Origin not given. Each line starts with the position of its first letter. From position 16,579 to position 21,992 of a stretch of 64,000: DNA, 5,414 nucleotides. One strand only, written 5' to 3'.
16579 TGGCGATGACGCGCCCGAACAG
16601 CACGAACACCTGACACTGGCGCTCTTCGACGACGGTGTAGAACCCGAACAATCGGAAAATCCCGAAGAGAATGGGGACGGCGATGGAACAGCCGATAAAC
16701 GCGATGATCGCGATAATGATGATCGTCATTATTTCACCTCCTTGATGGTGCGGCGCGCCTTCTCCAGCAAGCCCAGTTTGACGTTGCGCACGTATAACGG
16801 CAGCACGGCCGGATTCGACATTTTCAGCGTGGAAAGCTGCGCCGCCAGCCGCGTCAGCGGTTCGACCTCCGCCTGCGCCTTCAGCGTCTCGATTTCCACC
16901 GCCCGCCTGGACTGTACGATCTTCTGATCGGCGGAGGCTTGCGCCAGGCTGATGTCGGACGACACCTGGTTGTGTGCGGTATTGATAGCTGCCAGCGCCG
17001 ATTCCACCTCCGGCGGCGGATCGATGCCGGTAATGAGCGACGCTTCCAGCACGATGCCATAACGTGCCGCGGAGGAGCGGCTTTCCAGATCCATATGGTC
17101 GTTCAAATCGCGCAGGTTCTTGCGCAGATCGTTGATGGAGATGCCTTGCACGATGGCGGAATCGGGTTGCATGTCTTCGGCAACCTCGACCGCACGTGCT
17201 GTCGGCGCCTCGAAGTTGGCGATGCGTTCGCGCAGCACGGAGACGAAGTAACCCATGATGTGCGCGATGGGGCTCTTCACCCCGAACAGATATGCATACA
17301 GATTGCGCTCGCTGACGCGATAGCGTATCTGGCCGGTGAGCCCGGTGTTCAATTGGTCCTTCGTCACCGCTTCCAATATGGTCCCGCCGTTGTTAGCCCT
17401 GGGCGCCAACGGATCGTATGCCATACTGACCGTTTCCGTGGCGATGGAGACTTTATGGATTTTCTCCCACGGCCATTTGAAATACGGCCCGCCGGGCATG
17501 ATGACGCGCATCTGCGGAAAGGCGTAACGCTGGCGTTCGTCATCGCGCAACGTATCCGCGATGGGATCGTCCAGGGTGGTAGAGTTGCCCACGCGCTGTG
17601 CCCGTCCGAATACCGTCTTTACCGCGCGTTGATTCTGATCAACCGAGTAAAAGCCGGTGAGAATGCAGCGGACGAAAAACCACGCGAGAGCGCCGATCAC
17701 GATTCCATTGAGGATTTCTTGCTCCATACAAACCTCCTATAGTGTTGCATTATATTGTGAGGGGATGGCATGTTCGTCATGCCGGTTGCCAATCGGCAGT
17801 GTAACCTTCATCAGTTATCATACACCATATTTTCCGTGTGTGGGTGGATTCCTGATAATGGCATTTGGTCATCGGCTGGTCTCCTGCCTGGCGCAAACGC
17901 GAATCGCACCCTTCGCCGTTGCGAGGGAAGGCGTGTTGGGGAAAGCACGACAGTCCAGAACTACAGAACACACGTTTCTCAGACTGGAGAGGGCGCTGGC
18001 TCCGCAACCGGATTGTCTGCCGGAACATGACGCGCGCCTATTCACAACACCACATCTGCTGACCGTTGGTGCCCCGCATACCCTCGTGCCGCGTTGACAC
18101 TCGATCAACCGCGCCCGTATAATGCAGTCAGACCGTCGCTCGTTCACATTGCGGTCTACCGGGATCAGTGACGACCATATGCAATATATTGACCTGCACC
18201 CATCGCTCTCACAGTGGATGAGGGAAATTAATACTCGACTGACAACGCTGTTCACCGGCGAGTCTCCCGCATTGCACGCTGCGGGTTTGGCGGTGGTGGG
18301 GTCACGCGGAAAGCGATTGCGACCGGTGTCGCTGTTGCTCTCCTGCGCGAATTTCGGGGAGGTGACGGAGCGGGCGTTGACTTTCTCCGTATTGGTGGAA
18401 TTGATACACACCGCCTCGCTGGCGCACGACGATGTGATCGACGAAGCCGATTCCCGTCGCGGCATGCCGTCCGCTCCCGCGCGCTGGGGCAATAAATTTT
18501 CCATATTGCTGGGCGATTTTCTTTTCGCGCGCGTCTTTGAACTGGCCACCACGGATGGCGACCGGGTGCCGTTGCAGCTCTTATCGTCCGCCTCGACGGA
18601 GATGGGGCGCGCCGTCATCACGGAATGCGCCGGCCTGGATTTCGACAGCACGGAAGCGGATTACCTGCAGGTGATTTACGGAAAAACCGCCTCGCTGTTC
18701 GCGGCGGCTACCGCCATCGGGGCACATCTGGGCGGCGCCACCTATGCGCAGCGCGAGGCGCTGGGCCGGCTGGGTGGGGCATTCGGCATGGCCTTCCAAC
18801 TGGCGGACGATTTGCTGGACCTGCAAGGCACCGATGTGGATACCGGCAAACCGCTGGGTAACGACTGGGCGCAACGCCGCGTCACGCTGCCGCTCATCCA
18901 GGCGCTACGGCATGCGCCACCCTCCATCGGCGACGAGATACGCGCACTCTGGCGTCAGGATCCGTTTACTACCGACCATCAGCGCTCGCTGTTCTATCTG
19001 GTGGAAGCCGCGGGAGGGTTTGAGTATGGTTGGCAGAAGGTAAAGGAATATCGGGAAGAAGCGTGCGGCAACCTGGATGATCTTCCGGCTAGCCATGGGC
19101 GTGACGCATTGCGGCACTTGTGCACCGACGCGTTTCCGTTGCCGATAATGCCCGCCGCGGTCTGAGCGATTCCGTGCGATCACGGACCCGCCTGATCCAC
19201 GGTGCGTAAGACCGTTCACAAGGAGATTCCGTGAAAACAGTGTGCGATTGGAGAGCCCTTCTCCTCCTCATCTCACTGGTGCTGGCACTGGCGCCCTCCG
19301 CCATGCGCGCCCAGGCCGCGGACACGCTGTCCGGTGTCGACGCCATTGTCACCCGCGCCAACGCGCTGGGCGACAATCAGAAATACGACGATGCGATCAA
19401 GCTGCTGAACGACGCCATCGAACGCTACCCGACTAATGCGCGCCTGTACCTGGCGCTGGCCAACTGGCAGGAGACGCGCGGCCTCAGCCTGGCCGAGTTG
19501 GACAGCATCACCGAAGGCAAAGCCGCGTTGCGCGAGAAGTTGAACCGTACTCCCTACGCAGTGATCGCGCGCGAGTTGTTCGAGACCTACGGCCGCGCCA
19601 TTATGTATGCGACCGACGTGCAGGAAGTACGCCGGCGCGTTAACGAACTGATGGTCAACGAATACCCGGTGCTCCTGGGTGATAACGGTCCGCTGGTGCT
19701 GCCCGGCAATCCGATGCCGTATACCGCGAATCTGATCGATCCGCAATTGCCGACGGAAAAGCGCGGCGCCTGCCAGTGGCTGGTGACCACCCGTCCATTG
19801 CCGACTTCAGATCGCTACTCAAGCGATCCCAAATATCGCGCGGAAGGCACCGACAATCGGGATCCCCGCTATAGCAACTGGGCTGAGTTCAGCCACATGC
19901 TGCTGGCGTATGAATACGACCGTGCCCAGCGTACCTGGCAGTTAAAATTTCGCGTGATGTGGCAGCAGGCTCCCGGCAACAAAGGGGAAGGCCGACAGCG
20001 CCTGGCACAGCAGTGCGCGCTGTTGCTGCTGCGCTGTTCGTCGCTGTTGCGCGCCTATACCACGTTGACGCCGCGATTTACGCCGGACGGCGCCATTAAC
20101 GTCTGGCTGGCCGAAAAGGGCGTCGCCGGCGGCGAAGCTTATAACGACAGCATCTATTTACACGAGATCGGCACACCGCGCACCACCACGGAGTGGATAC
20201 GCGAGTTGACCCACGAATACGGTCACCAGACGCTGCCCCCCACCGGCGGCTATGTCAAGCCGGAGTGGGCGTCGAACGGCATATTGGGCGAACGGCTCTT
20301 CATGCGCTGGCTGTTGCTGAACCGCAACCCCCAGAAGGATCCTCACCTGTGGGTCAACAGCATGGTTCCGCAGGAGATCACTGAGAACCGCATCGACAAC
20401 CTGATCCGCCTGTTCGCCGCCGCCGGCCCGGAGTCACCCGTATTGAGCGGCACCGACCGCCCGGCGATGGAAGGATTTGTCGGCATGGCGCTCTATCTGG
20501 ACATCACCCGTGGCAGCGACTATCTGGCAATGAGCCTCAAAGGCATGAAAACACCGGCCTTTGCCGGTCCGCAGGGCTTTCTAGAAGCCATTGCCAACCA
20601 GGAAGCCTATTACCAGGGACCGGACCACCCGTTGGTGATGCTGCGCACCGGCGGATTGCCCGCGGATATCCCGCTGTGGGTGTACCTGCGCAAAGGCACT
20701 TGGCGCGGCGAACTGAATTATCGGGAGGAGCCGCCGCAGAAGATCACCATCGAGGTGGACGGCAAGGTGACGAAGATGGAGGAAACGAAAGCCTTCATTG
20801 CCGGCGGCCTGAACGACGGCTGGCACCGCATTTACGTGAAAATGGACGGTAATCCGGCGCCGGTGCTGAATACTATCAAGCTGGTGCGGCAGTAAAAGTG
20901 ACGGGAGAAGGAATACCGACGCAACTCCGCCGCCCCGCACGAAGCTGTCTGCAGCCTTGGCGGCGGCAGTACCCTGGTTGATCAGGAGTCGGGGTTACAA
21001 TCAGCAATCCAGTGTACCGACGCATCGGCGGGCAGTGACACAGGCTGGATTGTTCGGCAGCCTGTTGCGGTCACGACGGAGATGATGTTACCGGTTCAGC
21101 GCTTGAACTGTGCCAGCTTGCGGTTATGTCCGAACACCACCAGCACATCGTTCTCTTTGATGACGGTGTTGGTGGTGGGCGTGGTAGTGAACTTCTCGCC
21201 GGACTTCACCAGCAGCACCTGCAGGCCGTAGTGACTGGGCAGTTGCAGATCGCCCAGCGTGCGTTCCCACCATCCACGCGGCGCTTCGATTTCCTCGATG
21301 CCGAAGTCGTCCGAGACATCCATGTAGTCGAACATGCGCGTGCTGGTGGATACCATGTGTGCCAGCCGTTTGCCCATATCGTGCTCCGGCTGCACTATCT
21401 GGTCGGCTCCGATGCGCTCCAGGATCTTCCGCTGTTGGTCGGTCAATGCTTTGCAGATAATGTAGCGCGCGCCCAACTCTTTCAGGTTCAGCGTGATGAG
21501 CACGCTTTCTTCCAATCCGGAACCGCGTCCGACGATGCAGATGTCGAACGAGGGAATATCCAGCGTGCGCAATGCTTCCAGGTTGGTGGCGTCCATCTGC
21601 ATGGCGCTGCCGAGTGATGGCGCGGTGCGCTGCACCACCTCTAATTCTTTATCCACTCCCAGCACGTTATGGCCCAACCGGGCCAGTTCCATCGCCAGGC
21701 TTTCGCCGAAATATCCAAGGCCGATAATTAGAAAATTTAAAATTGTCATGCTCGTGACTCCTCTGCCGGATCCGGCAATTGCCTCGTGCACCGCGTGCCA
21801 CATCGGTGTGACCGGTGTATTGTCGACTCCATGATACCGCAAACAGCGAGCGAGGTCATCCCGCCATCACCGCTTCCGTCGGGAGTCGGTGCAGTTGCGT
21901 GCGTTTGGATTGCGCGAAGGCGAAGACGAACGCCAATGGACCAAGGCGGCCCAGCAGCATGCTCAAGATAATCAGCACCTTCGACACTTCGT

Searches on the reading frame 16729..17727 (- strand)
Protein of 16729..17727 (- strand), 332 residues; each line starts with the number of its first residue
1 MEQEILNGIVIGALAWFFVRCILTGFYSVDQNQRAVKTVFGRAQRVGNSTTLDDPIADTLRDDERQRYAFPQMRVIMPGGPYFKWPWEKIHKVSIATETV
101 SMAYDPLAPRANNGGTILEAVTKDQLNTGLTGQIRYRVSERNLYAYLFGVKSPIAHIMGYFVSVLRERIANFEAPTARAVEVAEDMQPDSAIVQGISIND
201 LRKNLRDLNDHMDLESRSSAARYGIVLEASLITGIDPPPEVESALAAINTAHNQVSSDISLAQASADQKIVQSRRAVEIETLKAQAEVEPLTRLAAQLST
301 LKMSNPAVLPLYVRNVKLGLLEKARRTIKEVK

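Call 60: search_protein_families(library=pfam, proteins=[window:16729-17727:-], max_evalue=0.0001)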
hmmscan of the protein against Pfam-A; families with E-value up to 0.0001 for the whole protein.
window:16729-17727:- (332 aa): 1 family
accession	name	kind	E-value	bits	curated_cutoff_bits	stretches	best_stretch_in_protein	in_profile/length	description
PF01145.31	Band_7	-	3e-15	57.2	23.6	1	28-264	2-174/176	SPFH domain / Band 7 family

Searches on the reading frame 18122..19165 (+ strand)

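Call 60: search_protein_families(library=pfam, proteins=[window:18122-19165:+], max_evalue=0.0001)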
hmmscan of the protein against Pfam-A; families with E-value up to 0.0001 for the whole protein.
window:18122-19165:+ (347 aa): 1 family
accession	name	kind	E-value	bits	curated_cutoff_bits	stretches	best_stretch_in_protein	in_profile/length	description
PF00348.22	polyprenyl_synt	-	1.1e-56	192.3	27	1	51-287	4-244/251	Polyprenyl synthetase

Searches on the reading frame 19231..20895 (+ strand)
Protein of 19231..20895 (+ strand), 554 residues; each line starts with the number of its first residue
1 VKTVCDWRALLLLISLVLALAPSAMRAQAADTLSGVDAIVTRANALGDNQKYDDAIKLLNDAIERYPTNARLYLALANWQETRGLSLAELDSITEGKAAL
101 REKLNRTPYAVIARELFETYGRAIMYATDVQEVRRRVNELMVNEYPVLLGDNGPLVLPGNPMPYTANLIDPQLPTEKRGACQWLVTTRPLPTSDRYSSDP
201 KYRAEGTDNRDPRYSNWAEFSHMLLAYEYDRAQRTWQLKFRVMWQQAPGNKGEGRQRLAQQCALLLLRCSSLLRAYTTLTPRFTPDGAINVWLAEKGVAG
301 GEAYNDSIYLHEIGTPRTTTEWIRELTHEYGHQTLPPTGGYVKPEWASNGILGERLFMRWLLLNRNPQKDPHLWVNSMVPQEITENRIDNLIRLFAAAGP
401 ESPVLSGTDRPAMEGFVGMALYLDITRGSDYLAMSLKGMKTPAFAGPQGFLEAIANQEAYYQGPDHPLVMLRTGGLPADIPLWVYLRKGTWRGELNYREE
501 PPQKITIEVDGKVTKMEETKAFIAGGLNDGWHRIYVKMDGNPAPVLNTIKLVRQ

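Call 45: search_protein_families(library=pfam, proteins=[window:19231-20895:+], max_evalue=0.0001)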
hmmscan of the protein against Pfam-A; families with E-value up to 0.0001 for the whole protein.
window:19231-20895:+ (554 aa): 2 families
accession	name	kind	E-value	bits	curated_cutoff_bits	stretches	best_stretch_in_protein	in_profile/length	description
PF13428.12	TPR_14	-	2.9e-06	27.9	23.5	1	37-78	2-43/44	Tetratricopeptide repeat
PF13432.12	TPR_16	-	4.8e-05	24.1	32.7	0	41-80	2-43/65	Tetratricopeptide repeat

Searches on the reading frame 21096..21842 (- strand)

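Call 60: search_protein_families(library=pfam, proteins=[window:21096-21842:-], max_evalue=0.0001)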
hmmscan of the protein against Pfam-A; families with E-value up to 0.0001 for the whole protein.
window:21096-21842:- (248 aa): 3 families
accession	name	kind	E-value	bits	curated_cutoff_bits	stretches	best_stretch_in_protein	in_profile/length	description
PF02254.24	TrkA_N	-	6.1e-22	78.6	23.8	1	37-152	1-116/116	TrkA-N domain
PF02080.26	TrkA_C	-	1.9e-09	37.7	27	1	194-248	15-68/71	TrkA-C domain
PF03721.20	UDPG_MGDP_dh_N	-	7.4e-05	22.8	27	0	38-71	4-37/187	UDP-glucose/GDP-mannose dehydrogenase family, NAD binding domain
